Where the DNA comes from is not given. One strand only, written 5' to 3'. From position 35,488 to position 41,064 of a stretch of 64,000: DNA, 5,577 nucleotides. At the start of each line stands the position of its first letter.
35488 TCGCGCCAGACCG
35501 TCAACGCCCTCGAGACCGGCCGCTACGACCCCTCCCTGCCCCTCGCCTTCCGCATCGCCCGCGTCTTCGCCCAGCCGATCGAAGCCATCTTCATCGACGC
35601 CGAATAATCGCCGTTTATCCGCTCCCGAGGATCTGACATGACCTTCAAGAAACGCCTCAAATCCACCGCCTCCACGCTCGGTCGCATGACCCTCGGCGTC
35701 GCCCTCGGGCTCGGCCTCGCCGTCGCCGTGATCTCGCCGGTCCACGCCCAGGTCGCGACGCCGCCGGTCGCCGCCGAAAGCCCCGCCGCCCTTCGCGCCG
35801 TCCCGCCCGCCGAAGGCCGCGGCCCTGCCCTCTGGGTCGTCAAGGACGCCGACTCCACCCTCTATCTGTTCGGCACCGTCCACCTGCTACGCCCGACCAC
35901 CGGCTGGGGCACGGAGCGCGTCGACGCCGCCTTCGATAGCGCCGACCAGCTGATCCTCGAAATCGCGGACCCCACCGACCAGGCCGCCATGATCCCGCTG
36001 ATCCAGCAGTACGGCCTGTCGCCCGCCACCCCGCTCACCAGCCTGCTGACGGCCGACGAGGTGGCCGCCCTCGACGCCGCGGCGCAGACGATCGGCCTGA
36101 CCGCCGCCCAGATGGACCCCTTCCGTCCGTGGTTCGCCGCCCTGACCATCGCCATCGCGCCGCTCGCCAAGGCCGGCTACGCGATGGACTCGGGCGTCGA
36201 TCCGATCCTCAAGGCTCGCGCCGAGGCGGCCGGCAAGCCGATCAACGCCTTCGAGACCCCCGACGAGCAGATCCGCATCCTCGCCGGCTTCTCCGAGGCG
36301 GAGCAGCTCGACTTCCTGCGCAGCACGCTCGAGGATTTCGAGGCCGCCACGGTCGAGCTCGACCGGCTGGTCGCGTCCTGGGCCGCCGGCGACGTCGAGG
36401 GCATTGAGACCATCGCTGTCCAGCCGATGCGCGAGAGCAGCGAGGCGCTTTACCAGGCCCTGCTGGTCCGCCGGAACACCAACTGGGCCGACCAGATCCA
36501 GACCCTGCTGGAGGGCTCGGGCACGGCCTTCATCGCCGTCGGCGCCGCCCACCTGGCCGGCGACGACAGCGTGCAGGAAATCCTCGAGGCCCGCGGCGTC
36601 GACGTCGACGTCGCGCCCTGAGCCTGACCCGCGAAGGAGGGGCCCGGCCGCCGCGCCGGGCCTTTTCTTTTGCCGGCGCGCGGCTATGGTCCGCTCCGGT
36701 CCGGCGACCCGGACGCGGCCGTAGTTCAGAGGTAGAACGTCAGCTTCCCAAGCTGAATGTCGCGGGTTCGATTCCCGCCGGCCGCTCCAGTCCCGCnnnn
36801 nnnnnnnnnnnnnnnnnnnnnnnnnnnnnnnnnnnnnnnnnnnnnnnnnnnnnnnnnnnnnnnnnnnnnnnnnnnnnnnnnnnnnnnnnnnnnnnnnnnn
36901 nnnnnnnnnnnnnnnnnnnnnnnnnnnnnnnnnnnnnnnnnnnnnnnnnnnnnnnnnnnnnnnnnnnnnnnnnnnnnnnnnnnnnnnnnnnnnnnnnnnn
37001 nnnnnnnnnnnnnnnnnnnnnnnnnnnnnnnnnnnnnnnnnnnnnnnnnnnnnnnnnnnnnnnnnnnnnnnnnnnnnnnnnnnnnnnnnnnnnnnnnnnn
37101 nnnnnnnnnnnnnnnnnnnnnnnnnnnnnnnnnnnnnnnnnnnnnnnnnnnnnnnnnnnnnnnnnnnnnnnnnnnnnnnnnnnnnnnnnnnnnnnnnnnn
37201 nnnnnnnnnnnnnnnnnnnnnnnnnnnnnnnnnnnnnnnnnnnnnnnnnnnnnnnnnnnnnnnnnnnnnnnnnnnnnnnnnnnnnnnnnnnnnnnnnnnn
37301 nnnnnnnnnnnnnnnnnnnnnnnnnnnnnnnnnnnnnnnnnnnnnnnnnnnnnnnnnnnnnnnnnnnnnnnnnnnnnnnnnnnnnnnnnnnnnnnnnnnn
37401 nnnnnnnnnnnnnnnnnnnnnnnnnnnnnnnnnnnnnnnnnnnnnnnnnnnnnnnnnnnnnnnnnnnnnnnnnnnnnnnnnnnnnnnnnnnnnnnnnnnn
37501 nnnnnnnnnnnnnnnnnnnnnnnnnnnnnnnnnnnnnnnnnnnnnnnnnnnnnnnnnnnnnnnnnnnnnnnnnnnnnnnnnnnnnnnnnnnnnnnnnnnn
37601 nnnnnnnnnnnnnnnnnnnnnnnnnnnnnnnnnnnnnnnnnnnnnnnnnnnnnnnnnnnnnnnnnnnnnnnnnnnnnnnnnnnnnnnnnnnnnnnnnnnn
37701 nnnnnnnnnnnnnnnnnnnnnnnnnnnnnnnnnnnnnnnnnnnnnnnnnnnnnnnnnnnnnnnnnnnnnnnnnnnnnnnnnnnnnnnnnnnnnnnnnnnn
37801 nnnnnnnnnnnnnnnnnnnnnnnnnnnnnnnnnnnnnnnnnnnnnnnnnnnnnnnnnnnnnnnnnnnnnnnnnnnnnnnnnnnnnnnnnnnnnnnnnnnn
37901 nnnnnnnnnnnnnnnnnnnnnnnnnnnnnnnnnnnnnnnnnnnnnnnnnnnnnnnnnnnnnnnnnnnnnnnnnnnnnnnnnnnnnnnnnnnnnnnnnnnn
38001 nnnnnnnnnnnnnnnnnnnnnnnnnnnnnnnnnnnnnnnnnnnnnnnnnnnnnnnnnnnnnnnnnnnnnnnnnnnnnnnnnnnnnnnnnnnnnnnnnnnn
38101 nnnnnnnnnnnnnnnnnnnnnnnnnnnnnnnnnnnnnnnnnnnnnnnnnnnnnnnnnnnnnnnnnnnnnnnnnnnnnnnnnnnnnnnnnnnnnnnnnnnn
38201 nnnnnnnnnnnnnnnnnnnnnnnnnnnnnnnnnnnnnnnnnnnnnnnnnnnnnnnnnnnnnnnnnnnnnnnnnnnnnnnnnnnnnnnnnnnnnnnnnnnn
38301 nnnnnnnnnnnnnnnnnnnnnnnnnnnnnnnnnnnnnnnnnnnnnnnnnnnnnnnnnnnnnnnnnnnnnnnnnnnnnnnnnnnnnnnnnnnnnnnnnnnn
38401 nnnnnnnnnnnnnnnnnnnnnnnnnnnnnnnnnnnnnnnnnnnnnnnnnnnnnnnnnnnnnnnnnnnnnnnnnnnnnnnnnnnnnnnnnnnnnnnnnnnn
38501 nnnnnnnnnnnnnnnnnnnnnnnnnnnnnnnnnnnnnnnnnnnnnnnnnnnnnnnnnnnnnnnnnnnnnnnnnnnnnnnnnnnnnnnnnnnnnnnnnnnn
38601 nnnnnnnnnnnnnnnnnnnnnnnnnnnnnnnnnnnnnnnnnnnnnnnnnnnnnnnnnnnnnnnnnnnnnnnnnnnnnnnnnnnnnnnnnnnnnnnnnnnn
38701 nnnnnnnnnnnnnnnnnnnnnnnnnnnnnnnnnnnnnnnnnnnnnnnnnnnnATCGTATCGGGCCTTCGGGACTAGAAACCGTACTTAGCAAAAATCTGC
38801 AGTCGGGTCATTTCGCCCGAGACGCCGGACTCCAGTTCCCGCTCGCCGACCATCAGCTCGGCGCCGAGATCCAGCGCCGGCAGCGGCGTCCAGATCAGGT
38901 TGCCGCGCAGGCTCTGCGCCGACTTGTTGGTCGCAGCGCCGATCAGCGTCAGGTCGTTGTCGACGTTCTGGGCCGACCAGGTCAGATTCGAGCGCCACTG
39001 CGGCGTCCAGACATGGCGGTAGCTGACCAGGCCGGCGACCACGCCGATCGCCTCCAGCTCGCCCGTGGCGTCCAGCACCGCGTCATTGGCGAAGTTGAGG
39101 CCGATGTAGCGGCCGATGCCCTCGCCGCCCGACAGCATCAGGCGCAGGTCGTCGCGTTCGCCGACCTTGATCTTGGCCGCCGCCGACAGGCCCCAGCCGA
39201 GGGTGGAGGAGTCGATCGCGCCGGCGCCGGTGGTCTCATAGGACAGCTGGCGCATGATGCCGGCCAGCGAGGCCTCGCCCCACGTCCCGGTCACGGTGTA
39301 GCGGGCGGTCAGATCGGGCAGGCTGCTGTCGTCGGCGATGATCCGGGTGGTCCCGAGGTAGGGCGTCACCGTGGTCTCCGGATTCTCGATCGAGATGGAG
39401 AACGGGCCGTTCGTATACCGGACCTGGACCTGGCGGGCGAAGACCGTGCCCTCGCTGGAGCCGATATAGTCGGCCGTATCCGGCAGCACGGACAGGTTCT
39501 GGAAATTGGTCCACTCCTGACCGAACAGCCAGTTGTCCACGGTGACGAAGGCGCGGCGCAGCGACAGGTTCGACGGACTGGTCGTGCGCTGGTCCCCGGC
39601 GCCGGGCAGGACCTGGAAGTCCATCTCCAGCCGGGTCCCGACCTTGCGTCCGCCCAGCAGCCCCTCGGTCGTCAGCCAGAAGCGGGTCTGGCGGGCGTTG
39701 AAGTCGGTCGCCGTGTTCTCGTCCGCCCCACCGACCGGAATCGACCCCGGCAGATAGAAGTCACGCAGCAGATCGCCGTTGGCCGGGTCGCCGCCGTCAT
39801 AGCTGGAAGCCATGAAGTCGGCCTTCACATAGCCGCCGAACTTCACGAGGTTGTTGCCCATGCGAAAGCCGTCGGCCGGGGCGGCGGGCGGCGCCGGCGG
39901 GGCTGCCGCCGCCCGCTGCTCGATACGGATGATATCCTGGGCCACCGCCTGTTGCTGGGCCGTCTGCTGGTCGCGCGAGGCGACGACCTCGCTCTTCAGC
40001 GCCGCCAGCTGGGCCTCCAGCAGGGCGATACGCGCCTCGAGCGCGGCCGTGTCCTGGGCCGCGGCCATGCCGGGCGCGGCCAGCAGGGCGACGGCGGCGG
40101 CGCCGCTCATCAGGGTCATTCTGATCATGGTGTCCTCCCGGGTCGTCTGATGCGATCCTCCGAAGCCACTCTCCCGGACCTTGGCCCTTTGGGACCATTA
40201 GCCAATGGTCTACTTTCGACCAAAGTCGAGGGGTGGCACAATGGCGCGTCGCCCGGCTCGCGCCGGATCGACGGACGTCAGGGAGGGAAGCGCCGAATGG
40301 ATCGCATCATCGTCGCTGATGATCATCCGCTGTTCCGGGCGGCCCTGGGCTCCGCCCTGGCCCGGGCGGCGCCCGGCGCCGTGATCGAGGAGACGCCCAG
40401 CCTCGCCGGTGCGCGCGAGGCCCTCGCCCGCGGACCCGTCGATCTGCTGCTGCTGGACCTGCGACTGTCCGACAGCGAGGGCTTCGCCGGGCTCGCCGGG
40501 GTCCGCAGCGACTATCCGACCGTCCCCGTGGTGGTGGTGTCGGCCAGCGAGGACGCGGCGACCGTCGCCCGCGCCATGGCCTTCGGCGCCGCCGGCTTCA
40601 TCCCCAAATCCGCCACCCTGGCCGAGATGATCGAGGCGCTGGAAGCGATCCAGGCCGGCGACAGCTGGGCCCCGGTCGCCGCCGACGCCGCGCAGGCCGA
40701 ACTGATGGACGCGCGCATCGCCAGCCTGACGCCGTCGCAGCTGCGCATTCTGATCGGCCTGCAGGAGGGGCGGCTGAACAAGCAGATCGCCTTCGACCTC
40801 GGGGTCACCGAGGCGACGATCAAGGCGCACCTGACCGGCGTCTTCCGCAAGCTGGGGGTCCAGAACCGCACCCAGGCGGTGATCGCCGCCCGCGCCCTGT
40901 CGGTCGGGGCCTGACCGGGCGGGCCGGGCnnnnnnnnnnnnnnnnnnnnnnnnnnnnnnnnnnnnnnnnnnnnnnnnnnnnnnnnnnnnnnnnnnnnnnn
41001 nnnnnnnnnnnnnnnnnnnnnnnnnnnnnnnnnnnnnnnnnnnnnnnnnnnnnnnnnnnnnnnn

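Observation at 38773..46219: Complete CrbS/CrbR-type acetate module with an exact 14-bp shared motif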

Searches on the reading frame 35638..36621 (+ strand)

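Call 5: search_protein_families(library=pfam, proteins=[window:35638-36621:+])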
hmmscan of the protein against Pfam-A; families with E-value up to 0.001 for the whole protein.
window:35638-36621:+ (327 aa): 1 family
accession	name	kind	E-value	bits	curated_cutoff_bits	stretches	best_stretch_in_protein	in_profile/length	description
PF01963.22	TraB_PrgY_gumN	-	5.5e-76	256.3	26.8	1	64-323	1-261/263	TraB/PrgY/gumN family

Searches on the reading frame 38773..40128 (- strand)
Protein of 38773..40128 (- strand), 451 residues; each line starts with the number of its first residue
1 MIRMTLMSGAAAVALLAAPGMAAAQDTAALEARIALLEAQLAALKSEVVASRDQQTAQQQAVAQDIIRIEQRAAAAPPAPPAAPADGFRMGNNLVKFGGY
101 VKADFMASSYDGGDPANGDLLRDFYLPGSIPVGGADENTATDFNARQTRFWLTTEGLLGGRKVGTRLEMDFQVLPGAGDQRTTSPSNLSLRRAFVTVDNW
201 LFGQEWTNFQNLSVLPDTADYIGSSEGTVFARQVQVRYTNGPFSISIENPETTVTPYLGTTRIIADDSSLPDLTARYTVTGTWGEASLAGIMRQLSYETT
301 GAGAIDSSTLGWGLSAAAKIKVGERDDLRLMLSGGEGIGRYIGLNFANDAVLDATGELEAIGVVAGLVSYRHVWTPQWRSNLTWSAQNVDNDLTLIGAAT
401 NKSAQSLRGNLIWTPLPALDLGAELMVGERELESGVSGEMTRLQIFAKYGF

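Call 5: search_protein_families(library=pfam, proteins=[window:38773-40128:-])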
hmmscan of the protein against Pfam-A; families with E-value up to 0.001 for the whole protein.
window:38773-40128:- (451 aa): 2 families
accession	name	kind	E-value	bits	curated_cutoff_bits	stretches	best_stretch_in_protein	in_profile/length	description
PF19577.5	DcaP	-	5.4e-17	62.4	27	1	166-451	134-410/410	DcaP outer membrane protein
PF02530.20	Porin_2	-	6.7e-07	29.5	22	1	95-398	34-288/357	Porin subfamily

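Call 7: search_protein_families(library=ncbifam, proteins=[window:38773-40128:-], max_evalue=0.01)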
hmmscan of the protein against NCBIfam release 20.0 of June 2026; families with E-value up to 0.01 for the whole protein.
window:38773-40128:- (451 aa): 1 family
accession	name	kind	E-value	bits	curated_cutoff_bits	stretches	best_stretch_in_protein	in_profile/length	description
NF058560.1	FblAmlydTptrFapF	equivalog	0.0041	16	700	0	30-80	15-69/420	fibril amyloid transporter FapF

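Call 53: search_solved_structures(query=window:38773-40128:-, max_evalue=1)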
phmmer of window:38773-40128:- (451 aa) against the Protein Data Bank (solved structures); distinct sequences matched with E-value up to 1: 4.
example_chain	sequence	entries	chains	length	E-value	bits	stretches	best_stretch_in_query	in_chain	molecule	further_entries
6eus_A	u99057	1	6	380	2.1e-25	92.9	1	69-451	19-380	DcaP-like protein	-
4mkm_A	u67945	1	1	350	0.45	12.7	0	275-325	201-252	Putative surface anchored protein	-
6z0l_B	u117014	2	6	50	0.88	11.8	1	20-52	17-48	Cys-N2 Strand | 'Cys-N2-SO3-' Strand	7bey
6mw5_A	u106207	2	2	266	0.94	11.7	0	61-154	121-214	UDP-galactose:glucoside-Skp1 alpha-D-galactosyltransferase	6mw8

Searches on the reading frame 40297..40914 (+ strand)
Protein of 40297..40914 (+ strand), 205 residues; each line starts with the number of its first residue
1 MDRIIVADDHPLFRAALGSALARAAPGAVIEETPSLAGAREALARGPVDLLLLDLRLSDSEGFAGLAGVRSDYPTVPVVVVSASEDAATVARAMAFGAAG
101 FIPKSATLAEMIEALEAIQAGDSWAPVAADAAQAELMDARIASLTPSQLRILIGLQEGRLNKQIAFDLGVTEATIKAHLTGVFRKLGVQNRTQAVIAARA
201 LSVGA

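Call 7: search_protein_families(library=ncbifam, proteins=[window:40297-40914:+], max_evalue=0.01)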
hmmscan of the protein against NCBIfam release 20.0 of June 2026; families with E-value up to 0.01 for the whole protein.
window:40297-40914:+ (205 aa): 70 families (the best 25 are shown)
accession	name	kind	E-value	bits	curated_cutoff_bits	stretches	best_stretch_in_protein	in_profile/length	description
NF041830.1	RR_TF_ErdR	exception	5.5e-56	189.7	390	1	3-197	3-204/213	response regulator transcription factor ErdR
NF047785.1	respo_reg_MadR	equivalog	8.2e-27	93.9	300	1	3-199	2-204/209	MadR family response regulator transcription factor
NF007935.0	PRK10651.1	equivalog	4.2e-24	84.9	250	1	3-196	8-208/216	two-component system response regulator NarL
NF007708.0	PRK10403.1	equivalog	4.5e-20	72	343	1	3-196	8-206/215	nitrate/nitrite response regulator protein NarP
NF052445.1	RespRegMctR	equivalog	8.4e-20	71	300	1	3-191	3-192/205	two-component system response regulator MctR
NF007403.0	PRK09935.1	equivalog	4.4e-19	68.9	271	1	4-192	6-198/210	fimbria biosynthesis transcriptional regulator FimZ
NF011896.0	PRK15369.1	equivalog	1.9e-17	63.6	242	1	3-202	5-208/211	two component system response regulator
NF006900.1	PRK09390.1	equivalog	1.3e-15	57.5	255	1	4-194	7-193/203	response regulator FixJ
NF007419.0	PRK09958.1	equivalog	1.4e-15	57.4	251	1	4-189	3-189/204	acid-sensing system DNA-binding response regulator EvgA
TIGR01818.1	ntrC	equivalog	6.4e-13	48.3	558.6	1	4-119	1-115/463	nitrogen regulation protein NR(I)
NF007018.1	PRK09483.1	equivalog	2.6e-12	46.9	280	1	3-190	3-195/217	UvrY/SirA/GacA family response regulator transcription factor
NF007685.0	PRK10360.1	equivalog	4.9e-12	46.1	258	1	3-192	3-186/196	response regulator transcription factor UhpA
NF007505.1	PRK10100.1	equivalog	2.1e-11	43.9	250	1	133-198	134-199/204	biofilm master transcriptional regulator CsgD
NF040749.1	tetrathio_RR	equivalog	2.9e-11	43.4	290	1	50-195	46-185/191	tetrathionate respiration response regulator TtrR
NF007969.0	PRK10693.1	equivalog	2.1e-09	36.9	329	1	3-104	9-108/337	two-component system response regulator RssB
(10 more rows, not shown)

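Call 9: search_protein_families(library=pfam, proteins=[window:40297-40914:+], max_evalue=10)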
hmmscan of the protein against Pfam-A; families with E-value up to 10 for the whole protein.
window:40297-40914:+ (205 aa): 5 families
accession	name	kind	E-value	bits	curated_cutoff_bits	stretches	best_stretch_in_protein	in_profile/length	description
PF00072.30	Response_reg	-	1.9e-20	73.5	30.2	1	4-115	1-110/111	Response regulator receiver domain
PF00196.25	GerE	-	6.2e-14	51.8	23.5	1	143-197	2-56/57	Bacterial regulatory proteins, luxR family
PF08281.18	Sigma70_r4_2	-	0.0077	16.3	25.7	1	136-180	3-48/54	Sigma-70, region 4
PF16968.11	TadZ_N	-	0.072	13.2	26.4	1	65-118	66-119/133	Pilus assembly protein TadZ N-terminal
PF01022.26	HTH_5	-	0.15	12.4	22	1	146-179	2-36/47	Bacterial regulatory protein, arsR family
